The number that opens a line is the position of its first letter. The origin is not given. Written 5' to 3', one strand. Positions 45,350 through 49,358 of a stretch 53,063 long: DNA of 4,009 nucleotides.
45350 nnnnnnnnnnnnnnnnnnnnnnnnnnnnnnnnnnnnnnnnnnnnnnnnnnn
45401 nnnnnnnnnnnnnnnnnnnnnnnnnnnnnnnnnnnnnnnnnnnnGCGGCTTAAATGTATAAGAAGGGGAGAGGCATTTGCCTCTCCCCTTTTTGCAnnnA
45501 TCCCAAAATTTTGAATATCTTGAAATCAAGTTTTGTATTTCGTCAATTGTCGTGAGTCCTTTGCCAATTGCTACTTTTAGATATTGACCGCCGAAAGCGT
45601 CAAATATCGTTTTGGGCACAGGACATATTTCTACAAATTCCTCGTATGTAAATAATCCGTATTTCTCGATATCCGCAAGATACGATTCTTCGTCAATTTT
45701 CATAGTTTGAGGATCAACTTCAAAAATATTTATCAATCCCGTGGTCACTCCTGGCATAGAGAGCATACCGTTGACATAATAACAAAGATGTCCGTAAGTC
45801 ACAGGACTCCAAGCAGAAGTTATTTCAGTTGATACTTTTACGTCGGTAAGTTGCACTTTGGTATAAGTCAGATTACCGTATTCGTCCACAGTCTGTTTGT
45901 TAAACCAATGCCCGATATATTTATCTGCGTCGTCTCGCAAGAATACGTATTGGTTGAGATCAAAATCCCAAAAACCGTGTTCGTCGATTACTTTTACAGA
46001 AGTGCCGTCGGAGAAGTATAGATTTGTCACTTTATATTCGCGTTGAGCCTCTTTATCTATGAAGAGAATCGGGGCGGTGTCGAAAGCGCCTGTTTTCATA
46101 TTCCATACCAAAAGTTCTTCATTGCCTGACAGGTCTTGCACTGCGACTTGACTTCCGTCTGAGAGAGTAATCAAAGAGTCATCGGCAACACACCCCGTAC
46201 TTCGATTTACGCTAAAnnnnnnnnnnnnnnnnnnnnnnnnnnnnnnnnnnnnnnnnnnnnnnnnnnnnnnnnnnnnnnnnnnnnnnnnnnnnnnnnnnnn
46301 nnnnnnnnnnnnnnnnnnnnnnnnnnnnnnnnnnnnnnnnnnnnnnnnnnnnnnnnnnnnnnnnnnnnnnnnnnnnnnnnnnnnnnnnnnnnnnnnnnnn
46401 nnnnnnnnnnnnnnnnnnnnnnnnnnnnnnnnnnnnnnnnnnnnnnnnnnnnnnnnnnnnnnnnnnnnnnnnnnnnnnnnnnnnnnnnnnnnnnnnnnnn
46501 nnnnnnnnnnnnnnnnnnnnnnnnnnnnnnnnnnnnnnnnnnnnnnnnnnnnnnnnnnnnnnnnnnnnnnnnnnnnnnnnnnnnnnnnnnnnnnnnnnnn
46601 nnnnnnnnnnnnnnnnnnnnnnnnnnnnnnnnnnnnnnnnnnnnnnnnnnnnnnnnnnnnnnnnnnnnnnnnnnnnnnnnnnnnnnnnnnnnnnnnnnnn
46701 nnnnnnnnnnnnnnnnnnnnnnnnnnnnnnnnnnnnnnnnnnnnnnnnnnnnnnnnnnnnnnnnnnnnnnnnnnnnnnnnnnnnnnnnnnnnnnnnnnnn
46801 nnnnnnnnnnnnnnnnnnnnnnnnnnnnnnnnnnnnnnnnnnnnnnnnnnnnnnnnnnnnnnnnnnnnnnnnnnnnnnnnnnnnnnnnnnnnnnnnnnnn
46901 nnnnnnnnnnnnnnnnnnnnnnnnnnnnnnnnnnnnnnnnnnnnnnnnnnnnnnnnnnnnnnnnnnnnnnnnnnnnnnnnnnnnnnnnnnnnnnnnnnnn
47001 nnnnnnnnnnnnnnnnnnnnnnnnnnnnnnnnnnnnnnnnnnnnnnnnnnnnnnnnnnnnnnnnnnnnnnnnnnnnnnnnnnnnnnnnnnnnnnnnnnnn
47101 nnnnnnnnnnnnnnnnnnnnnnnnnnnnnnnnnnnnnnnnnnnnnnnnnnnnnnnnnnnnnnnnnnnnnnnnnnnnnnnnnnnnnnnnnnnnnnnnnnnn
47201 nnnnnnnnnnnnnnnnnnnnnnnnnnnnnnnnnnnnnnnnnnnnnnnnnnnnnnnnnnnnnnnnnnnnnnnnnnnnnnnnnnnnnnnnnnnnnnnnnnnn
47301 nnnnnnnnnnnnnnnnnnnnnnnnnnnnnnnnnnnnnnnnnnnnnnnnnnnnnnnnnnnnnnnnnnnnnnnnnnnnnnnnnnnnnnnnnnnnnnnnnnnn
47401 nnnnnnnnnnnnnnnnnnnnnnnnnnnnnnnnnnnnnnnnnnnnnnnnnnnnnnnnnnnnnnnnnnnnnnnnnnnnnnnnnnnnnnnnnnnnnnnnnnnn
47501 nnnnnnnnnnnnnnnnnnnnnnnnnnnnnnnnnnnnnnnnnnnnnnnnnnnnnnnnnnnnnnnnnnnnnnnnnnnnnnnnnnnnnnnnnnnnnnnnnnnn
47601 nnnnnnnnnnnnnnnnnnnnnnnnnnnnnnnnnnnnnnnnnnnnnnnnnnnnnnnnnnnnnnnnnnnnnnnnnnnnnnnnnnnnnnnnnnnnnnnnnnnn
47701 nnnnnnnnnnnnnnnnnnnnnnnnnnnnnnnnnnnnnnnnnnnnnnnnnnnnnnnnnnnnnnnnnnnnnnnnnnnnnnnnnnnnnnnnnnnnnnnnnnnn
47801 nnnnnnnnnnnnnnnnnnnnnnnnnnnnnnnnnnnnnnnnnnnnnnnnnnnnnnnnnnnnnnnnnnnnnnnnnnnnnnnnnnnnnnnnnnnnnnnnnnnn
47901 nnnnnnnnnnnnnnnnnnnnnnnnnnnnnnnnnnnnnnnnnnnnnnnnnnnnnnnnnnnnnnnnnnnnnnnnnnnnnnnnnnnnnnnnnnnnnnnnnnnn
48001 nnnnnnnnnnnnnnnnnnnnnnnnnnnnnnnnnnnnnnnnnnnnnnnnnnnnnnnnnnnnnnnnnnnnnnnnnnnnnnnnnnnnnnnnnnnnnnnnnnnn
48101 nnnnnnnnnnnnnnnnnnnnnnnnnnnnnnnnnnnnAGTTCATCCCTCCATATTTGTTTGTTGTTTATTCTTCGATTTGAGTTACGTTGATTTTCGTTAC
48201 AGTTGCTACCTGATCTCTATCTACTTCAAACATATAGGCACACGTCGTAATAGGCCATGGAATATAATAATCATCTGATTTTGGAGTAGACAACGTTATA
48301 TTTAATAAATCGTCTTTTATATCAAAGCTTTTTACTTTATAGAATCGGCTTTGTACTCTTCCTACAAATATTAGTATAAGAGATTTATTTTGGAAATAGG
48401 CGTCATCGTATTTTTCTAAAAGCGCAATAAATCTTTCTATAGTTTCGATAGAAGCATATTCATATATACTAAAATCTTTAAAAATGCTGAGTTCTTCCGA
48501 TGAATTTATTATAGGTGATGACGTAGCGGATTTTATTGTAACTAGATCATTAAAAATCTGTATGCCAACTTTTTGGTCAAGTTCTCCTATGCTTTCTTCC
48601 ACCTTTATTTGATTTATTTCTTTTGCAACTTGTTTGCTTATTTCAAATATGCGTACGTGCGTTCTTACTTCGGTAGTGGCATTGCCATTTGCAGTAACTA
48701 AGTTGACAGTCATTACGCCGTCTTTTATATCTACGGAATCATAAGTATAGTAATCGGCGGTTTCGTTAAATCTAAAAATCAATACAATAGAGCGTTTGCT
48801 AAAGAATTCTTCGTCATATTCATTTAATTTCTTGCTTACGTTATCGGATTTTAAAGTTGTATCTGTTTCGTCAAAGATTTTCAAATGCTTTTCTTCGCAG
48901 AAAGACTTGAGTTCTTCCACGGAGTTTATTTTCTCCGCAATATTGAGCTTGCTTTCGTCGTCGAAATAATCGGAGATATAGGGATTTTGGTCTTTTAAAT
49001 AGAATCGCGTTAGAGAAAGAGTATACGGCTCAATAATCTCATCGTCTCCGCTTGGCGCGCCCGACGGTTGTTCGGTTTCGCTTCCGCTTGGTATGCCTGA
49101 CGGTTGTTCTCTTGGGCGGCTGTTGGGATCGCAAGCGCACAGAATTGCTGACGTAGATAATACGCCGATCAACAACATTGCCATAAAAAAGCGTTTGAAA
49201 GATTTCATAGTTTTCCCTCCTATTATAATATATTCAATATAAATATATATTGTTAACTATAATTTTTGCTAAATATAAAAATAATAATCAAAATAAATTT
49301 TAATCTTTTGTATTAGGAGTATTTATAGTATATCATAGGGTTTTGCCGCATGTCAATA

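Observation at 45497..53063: Five tandem lipoprotein paralogs feeding into the S8-Hint protease: possible dentilisin-like (PrcB/PrtP-type) surface protease system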

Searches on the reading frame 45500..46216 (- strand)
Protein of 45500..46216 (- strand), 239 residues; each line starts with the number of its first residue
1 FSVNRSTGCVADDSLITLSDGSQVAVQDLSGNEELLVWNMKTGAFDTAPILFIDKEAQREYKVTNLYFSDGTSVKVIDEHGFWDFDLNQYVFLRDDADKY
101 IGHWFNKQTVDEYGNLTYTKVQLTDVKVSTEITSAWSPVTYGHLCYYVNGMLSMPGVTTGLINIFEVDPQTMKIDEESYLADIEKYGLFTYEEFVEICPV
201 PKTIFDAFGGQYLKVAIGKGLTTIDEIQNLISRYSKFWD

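Call 90: search_solved_structures(query=window:45500-46216:-, max_evalue=10, show_alignments=1)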
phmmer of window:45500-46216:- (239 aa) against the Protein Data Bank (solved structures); distinct sequences matched with E-value up to 10: 2.
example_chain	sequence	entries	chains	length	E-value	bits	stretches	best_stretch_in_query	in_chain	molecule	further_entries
6frh_A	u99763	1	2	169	0.16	14.8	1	5-50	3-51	Replicative DNA helicase,Replicative DNA helicase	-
4o1r_A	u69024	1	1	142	0.62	12.9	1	7-44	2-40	Replicative DNA helicase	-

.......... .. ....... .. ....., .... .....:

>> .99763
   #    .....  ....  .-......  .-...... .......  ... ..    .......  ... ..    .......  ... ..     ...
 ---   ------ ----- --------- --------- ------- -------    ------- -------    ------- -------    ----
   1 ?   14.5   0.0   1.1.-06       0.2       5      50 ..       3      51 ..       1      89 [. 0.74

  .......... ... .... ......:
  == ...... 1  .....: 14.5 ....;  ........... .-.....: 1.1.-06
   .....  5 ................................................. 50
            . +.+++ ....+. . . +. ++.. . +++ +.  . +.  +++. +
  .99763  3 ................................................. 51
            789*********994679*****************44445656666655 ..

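Call 91: search_protein_families(library=pfam, proteins=[window:45500-46216:-], max_evalue=0.01)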
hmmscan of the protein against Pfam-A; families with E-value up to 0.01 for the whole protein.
window:45500-46216:- (239 aa): 1 family
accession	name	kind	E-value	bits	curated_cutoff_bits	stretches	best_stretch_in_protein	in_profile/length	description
PF01079.26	Hint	-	0.0023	18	29.7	1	5-80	9-84/213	Hint module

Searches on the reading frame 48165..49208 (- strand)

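Call 3: search_protein_families(library=pfam, proteins=[window:48165-49208:-], max_evalue=1)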
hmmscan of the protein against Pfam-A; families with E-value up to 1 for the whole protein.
window:48165-49208:- (347 aa): 1 family
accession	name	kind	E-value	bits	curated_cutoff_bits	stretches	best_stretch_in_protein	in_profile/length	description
PF04886.17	PT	-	0.21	11.6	26.2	1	30-53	4-27/36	PT disordered repeat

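Call 4: search_protein_families(library=ncbifam, proteins=[window:48165-49208:-], max_evalue=1)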
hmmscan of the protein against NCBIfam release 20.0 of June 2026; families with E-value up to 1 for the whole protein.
window:48165-49208:- (347 aa): 0 families
